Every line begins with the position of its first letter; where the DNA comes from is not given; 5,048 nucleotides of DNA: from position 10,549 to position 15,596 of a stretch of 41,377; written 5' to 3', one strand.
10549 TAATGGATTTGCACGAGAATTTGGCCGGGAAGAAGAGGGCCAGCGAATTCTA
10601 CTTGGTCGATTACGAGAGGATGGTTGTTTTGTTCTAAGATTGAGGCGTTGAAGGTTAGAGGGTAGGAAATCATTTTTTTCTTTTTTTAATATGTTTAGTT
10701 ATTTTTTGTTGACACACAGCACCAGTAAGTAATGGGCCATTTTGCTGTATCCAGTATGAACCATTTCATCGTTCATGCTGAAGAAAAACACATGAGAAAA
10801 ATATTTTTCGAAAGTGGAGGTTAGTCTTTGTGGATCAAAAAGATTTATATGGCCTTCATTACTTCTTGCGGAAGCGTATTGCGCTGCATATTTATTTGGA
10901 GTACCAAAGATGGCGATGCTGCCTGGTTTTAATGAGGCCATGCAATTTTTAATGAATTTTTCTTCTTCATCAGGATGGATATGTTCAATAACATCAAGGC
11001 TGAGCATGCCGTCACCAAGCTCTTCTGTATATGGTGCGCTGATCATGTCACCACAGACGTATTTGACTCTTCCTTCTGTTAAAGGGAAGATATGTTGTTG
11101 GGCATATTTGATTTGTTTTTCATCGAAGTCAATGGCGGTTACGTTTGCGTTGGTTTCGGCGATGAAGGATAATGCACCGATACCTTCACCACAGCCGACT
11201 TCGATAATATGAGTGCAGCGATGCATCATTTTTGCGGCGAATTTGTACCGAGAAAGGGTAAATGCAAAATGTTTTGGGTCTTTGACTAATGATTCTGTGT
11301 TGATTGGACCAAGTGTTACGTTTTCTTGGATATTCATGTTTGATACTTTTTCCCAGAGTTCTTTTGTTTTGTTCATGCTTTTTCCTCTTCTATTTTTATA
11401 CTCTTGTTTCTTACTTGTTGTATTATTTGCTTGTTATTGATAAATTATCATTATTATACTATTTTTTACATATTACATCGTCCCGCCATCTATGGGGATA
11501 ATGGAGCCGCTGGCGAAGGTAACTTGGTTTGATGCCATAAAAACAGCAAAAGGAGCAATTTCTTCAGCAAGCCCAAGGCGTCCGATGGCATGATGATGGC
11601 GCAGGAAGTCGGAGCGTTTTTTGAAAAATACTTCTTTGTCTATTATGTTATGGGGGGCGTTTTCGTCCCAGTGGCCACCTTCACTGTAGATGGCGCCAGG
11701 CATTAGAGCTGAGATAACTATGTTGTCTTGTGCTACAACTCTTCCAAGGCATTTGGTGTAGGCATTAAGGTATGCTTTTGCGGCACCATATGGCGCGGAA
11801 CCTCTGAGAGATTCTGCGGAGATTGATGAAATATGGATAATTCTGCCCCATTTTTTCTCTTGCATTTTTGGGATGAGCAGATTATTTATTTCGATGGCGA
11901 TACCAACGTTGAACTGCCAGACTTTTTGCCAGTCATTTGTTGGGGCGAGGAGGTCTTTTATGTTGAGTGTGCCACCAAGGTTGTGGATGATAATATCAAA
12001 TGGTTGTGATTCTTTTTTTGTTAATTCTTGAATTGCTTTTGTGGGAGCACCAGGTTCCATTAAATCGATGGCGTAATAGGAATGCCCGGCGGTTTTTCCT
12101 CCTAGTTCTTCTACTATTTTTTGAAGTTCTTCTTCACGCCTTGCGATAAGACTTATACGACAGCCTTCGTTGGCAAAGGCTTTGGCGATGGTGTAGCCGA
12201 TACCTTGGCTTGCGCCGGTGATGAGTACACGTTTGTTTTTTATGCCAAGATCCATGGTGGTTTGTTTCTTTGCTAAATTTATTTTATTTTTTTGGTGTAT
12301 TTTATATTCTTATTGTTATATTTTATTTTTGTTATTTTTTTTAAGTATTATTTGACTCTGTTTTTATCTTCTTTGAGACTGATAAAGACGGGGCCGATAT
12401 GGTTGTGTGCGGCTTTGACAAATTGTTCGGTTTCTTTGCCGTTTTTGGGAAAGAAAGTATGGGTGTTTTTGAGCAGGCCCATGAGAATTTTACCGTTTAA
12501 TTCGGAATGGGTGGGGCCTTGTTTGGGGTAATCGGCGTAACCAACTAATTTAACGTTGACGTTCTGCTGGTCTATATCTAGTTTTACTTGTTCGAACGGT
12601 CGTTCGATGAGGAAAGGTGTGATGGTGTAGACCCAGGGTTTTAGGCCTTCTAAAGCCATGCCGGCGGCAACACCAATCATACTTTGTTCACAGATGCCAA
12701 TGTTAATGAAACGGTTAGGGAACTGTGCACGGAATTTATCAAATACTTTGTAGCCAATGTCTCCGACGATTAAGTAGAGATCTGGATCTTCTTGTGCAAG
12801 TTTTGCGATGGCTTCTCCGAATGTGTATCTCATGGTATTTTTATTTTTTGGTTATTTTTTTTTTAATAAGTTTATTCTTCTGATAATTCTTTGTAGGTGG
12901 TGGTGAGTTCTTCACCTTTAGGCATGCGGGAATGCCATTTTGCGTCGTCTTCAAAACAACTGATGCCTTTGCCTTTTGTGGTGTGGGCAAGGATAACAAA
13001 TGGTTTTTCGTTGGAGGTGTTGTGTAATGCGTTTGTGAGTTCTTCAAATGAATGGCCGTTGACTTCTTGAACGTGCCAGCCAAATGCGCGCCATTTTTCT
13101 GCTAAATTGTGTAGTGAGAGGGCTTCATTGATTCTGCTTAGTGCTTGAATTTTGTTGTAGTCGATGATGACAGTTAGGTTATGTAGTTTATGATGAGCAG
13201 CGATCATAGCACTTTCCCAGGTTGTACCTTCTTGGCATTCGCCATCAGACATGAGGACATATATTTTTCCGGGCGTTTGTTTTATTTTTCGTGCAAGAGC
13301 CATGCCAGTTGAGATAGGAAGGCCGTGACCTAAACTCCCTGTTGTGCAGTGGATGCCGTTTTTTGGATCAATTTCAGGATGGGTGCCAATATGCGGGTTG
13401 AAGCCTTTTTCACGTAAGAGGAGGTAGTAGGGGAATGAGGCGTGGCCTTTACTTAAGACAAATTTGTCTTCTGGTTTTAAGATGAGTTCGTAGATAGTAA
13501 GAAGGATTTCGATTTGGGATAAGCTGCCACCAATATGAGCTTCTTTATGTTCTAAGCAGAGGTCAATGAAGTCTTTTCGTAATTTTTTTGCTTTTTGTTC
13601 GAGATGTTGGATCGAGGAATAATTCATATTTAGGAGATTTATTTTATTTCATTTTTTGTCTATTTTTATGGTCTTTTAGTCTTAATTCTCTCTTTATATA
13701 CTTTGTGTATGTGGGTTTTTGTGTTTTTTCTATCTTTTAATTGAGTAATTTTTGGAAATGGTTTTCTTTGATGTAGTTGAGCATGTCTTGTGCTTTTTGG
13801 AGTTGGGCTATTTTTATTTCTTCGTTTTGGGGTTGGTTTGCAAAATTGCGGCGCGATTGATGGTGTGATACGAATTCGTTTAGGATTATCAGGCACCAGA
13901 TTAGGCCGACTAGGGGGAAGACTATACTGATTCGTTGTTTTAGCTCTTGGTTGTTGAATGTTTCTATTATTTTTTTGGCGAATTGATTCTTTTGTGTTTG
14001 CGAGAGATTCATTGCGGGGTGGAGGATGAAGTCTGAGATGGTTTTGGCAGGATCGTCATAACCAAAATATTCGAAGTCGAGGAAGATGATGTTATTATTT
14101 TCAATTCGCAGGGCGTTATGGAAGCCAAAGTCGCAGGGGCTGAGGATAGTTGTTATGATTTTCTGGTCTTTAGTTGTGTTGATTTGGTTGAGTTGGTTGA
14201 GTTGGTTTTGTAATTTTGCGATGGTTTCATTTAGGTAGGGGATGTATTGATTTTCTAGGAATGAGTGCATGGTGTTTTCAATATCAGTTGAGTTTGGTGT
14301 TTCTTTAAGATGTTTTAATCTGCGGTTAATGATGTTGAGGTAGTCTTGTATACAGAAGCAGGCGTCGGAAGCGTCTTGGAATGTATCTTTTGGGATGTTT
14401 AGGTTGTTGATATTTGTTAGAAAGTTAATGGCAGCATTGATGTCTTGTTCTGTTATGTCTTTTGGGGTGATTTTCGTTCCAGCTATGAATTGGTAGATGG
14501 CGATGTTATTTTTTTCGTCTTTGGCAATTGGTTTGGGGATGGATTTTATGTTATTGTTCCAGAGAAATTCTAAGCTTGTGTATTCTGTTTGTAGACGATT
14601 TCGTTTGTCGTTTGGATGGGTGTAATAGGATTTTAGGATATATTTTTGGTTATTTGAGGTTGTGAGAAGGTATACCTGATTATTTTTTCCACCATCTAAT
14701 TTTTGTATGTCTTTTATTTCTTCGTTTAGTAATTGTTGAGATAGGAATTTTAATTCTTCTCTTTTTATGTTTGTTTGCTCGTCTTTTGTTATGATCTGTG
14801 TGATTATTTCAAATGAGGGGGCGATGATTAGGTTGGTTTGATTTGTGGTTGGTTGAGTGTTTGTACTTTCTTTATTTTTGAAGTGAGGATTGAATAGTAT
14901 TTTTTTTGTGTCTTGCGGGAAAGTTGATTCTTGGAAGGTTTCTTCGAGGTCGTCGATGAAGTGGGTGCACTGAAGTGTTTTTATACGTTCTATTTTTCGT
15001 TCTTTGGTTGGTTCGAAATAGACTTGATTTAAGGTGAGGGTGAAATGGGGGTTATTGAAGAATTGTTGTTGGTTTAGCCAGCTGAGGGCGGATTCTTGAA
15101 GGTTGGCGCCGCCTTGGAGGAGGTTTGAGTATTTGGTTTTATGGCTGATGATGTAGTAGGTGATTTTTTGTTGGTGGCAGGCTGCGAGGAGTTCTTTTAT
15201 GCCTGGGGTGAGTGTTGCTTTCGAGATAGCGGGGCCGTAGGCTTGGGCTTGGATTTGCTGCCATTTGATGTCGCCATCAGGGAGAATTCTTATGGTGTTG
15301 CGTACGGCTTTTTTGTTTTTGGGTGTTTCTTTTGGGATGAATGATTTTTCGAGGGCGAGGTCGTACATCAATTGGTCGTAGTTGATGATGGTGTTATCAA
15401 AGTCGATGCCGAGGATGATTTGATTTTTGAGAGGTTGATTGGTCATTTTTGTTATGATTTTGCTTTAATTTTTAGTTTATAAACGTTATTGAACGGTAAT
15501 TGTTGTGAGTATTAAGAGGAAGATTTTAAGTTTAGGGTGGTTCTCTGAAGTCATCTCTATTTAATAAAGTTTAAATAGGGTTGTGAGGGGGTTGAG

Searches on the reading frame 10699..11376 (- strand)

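Call 7: search_protein_families(library=pfam, proteins=[window:10699-11376:-], max_evalue=0.001)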
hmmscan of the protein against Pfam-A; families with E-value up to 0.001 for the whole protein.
window:10699-11376:- (225 aa): 7 families
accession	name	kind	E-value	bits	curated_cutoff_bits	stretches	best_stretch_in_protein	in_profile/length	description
PF13649.12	Methyltransf_25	-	2.4e-15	57.4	27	1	57-152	1-96/97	Methyltransferase domain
PF08241.18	Methyltransf_11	-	3.7e-15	56.8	21.2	1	59-157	2-95/95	Methyltransferase domain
PF13489.12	Methyltransf_23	-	3.2e-10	40.4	27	1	56-192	25-157/164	Methyltransferase domain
PF13847.12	Methyltransf_31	-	5.6e-09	36.3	27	1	55-187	5-139/145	Methyltransferase domain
PF08242.18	Methyltransf_12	-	1.2e-07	32.8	30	1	58-153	1-96/98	Methyltransferase domain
PF02353.26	CMAS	-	1.5e-05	24.9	27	1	53-170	62-177/273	Mycolic acid cyclopropane synthetase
PF00891.24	Methyltransf_2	-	0.00034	20.5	22.3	1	51-152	60-159/210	O-methyltransferase domain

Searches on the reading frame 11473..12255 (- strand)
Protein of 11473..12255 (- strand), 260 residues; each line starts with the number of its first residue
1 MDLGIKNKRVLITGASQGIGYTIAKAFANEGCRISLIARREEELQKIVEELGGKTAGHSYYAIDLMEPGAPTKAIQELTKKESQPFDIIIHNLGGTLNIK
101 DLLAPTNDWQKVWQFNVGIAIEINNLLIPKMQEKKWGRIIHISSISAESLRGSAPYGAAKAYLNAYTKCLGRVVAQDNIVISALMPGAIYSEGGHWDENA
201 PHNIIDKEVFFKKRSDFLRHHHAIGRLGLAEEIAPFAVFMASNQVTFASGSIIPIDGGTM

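Call 7: search_protein_families(library=pfam, proteins=[window:11473-12255:-], max_evalue=0.001)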
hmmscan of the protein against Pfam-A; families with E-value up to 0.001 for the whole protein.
window:11473-12255:- (260 aa): 4 families
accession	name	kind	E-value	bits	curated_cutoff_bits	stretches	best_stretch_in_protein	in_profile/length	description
PF00106.31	adh_short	-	8.4e-36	123.7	26.6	1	8-192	1-185/195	short chain dehydrogenase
PF13561.12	adh_short_C2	-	7.1e-35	121.1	27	1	14-259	1-235/236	Enoyl-(Acyl carrier protein) reductase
PF08659.16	KR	-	1.5e-07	31.9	22.6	1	10-167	3-160/180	KR domain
PF01370.27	Epimerase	-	0.00016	21.6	20.9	0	10-197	1-179/240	NAD dependent epimerase/dehydratase family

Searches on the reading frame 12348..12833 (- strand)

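Call 65: search_protein_families(library=pfam, proteins=[window:12348-12833:-], max_evalue=0.0001)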
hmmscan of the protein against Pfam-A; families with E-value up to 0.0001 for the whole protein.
window:12348-12833:- (161 aa): 1 family
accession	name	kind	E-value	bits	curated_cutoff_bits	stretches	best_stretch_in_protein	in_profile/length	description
PF02779.29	Transket_pyr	-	1.3e-23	84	27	1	1-157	5-171/174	Transketolase, pyrimidine binding domain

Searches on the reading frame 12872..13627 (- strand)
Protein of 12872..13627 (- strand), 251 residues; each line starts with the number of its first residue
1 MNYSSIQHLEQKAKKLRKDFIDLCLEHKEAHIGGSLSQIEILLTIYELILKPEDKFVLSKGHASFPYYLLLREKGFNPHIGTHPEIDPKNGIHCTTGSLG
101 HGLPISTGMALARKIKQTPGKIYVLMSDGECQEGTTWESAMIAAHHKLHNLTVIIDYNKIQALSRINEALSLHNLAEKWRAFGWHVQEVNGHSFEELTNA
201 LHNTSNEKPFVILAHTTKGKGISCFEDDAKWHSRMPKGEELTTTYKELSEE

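Call 65: search_protein_families(library=pfam, proteins=[window:12872-13627:-], max_evalue=0.0001)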
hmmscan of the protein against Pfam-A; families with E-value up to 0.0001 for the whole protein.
window:12872-13627:- (251 aa): 3 families
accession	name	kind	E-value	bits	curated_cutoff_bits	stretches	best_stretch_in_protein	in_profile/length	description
PF00456.26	Transketolase_N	-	3.2e-29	102.4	22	1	17-244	10-271/334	Transketolase, thiamine diphosphate binding domain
PF13292.11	DXP_synthase_N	-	1.8e-13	50.8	21.2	1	6-161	15-174/274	1-deoxy-D-xylulose-5-phosphate synthase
PF00676.26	E1_dh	-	7.4e-06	25.6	22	1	88-202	92-205/300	Dehydrogenase E1 component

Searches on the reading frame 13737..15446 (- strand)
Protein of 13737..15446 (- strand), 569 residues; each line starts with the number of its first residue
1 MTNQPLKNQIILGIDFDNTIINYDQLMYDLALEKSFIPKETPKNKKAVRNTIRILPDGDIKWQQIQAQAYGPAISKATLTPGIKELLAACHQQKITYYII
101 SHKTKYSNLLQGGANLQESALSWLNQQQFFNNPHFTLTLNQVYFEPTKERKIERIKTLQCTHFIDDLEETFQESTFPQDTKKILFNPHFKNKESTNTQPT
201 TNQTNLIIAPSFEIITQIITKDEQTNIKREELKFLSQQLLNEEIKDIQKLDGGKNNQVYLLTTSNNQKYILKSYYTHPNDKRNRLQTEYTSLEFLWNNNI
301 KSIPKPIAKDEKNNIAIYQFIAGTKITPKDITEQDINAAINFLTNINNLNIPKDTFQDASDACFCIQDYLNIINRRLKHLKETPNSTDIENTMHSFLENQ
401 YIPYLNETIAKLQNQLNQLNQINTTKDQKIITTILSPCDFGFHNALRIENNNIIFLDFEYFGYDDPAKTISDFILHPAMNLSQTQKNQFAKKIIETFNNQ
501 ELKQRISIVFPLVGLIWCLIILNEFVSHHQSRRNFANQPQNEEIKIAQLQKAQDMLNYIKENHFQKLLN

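Call 65: search_protein_families(library=pfam, proteins=[window:13737-15446:-], max_evalue=0.0001)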
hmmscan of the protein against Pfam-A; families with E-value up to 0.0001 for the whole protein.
window:13737-15446:- (569 aa): 1 family
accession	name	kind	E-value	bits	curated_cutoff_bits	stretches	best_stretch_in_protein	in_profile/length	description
PF01636.29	APH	-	2.5e-08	34.4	23.2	1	246-467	1-203/239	Phosphotransferase enzyme family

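Call 76: search_protein_families(library=ncbifam, proteins=[window:13737-15446:-], max_evalue=0.00001)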
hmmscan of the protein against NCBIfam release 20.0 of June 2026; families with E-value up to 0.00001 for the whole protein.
window:13737-15446:- (569 aa): 1 family
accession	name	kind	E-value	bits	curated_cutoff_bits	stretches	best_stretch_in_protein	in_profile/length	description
TIGR01489.1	DKMTPPase-SF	subfamily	4.8e-06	26.8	81.55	0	12-106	4-100/188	MtnX-like HAD-IB family phosphatase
